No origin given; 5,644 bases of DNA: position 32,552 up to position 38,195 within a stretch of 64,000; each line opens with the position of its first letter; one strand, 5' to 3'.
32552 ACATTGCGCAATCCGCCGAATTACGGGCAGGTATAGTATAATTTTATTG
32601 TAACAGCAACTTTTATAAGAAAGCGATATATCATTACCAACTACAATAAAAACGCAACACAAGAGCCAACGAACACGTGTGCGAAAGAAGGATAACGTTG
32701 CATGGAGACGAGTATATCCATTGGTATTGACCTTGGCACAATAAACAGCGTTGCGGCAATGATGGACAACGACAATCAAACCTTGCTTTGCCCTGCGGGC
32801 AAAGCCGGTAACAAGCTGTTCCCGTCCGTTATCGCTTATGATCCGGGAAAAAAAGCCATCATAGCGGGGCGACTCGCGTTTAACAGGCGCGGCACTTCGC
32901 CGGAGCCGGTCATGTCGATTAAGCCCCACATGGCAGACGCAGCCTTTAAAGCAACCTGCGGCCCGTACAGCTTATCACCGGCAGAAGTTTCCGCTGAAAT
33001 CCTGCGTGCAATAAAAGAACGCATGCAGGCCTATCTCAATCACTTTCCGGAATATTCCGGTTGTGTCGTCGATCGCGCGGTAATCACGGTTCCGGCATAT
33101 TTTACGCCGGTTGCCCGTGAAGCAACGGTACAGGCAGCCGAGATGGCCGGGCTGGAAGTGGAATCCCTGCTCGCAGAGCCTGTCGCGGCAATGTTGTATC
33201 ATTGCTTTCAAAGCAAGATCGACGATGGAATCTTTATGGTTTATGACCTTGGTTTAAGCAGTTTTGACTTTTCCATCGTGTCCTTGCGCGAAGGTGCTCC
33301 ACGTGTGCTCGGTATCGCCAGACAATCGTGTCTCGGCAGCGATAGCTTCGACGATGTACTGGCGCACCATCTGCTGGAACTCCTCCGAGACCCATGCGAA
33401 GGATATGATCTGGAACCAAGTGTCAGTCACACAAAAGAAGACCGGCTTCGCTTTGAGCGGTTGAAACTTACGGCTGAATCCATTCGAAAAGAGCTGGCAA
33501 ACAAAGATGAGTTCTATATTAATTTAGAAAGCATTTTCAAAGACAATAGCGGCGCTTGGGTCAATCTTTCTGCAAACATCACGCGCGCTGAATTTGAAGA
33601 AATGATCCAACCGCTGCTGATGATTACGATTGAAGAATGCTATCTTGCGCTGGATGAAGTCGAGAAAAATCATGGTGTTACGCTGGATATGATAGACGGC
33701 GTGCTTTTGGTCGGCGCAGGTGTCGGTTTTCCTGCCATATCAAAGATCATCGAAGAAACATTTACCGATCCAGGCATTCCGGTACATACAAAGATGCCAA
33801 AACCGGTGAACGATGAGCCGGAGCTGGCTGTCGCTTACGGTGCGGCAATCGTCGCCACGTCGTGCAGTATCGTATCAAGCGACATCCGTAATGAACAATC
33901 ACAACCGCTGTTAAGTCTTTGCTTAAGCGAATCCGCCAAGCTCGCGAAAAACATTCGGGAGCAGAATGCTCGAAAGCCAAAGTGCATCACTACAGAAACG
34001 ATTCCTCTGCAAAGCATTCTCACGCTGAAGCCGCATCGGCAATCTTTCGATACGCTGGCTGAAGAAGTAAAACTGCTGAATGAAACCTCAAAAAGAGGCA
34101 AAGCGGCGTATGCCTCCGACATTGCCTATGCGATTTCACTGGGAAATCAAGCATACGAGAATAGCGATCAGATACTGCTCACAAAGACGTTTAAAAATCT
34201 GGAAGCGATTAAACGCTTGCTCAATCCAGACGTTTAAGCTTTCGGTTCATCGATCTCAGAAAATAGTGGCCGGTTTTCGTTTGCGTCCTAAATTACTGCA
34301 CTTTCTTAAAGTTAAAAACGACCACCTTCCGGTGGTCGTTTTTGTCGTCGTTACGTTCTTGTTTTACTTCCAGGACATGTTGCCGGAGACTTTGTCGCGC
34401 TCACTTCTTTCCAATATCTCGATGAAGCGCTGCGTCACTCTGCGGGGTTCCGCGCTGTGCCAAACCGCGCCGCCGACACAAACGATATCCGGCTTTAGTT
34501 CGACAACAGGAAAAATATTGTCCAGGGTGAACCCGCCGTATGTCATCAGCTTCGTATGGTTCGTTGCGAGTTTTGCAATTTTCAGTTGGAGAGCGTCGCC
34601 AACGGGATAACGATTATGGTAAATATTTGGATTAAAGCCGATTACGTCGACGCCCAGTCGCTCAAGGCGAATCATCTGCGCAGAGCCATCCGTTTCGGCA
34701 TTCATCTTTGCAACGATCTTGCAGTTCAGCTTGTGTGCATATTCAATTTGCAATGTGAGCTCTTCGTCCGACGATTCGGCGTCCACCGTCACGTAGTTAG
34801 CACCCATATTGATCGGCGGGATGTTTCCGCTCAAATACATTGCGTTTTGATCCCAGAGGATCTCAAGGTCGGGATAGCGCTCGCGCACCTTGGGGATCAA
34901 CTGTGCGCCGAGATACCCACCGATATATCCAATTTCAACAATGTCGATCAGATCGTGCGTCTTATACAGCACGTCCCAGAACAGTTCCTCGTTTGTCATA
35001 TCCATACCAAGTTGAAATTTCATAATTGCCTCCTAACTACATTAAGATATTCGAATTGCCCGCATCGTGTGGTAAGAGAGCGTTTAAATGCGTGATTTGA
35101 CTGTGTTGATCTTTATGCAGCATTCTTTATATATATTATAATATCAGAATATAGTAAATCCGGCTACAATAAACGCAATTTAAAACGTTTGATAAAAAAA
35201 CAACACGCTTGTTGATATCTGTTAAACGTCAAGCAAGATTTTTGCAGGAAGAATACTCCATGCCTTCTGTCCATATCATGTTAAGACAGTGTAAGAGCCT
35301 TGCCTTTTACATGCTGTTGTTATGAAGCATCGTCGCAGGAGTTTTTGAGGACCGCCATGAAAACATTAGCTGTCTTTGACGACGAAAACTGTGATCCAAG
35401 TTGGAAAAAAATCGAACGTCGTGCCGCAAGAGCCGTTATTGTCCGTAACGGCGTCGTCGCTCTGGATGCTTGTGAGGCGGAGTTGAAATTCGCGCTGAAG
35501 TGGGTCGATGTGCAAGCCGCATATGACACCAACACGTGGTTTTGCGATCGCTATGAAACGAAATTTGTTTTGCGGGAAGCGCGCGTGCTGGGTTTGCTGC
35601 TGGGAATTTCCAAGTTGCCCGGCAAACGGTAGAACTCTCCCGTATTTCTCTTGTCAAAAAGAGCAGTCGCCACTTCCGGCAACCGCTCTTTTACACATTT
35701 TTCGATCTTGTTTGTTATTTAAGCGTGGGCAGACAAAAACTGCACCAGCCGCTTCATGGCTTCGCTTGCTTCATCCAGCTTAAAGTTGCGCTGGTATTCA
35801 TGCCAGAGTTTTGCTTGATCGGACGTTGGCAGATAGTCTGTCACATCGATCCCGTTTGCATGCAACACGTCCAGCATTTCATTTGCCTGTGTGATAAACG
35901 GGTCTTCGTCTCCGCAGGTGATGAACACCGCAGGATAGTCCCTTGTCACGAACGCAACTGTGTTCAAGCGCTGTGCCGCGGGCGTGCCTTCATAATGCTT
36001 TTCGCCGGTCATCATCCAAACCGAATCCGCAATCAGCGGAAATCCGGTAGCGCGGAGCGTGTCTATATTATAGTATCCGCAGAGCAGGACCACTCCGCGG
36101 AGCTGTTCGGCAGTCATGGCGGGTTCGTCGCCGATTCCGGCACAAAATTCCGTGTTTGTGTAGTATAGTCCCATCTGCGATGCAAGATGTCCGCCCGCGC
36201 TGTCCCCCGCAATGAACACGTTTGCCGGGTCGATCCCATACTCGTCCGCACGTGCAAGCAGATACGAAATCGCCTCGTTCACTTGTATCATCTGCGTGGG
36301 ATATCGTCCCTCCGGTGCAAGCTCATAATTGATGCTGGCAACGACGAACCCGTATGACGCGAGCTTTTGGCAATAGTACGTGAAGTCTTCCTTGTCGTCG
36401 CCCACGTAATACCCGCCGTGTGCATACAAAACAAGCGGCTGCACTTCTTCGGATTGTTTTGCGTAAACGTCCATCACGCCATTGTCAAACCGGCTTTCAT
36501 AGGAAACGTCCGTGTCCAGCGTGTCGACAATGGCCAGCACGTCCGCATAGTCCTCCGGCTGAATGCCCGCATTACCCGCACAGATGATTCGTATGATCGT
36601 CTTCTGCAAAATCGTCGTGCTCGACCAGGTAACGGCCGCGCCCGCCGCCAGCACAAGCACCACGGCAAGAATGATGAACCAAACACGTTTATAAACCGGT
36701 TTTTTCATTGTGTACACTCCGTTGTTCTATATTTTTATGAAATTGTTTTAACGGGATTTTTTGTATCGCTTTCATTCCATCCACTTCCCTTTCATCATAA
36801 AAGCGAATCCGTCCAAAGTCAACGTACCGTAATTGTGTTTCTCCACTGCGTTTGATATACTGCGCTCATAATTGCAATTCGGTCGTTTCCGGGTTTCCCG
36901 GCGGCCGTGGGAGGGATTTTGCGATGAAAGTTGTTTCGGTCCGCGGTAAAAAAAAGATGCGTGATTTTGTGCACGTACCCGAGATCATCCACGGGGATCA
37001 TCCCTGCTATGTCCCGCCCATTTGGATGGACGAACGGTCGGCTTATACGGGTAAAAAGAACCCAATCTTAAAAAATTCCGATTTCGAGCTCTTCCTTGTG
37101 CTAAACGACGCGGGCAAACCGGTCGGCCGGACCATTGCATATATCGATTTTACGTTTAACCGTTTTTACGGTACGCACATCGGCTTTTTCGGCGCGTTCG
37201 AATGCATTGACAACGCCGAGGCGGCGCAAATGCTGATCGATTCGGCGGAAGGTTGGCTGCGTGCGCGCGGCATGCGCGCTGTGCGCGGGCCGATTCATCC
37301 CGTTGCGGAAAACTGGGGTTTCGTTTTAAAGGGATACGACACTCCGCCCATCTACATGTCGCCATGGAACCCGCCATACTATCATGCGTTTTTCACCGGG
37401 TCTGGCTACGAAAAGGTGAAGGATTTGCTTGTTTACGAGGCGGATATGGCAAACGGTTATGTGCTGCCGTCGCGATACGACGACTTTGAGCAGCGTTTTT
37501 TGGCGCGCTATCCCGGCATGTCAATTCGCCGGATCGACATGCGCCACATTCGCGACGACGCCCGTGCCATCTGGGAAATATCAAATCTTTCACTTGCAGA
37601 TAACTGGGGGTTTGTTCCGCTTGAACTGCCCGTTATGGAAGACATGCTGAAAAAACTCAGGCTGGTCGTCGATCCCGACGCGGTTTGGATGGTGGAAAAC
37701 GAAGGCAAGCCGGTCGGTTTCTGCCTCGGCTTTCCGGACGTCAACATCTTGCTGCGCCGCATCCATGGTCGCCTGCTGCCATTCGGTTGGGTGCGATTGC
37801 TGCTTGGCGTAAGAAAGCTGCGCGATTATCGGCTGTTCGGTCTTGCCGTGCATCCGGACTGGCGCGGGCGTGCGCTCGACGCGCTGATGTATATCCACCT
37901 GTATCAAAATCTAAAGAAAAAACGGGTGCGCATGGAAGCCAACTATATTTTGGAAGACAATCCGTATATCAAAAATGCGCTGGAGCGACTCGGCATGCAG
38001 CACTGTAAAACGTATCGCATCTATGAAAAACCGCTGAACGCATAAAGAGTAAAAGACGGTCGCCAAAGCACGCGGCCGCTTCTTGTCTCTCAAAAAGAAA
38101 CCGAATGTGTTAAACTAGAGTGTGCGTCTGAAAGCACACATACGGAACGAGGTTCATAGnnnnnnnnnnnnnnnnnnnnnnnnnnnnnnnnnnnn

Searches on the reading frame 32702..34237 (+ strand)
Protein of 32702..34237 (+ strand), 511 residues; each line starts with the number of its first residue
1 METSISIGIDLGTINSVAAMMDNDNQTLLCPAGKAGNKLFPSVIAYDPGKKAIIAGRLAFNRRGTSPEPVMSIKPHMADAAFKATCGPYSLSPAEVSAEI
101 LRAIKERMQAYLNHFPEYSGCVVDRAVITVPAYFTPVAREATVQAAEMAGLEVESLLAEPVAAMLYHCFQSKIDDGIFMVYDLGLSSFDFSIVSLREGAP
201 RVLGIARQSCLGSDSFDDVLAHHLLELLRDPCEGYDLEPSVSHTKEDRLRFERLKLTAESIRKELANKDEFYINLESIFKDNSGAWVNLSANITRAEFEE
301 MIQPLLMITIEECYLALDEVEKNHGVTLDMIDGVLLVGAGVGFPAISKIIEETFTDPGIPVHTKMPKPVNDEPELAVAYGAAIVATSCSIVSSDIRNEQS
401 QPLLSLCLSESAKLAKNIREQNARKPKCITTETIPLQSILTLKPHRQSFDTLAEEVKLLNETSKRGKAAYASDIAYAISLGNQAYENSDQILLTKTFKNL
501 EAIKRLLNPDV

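Call 24: search_protein_families(library=pfam, proteins=[window:32702-34237:+], max_evalue=0.0001)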
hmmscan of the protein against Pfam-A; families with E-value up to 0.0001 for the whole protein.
window:32702-34237:+ (511 aa): 2 families
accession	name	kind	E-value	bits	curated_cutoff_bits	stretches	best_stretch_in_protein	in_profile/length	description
PF00012.26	HSP70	-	1.1e-56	192.8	20.6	2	84-440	101-424/599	Hsp70 protein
PF06723.19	MreB_Mbl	-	2.4e-08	33.7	27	1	6-196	3-165/327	MreB/Mbl protein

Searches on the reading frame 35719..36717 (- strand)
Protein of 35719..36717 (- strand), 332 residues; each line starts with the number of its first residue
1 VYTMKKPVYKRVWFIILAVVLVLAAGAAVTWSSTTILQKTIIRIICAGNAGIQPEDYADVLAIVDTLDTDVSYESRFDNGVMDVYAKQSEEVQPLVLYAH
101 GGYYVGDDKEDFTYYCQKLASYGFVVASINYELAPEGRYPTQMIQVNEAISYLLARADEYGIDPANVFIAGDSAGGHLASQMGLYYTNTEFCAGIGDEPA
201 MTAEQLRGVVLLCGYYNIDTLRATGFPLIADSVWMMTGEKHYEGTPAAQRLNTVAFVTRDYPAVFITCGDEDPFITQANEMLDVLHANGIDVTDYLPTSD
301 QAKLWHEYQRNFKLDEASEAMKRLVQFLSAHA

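Call 24: search_protein_families(library=pfam, proteins=[window:35719-36717:-], max_evalue=0.0001)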
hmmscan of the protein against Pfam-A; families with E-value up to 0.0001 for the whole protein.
window:35719-36717:- (332 aa): 3 families
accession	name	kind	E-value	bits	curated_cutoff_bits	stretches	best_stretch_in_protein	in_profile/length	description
PF20434.5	BD-FAE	-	1.1e-32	113.7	26.8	1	82-277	1-205/215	BD-FAE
PF07859.19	Abhydrolase_3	-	1.7e-26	93.7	25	1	96-293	1-197/210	alpha/beta hydrolase fold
PF00135.34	COesterase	-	8e-07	28.8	27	1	82-182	88-200/515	Carboxylesterase family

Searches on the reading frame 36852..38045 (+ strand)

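Call 25: search_protein_families(library=pfam, proteins=[window:36852-38045:+], max_evalue=0.0001)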
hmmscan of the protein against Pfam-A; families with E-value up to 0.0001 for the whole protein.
window:36852-38045:+ (397 aa): 1 family
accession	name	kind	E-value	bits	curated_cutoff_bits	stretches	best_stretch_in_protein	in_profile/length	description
PF00583.31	Acetyltransf_1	-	5.5e-07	30.3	20.7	0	269-381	27-115/116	Acetyltransferase (GNAT) family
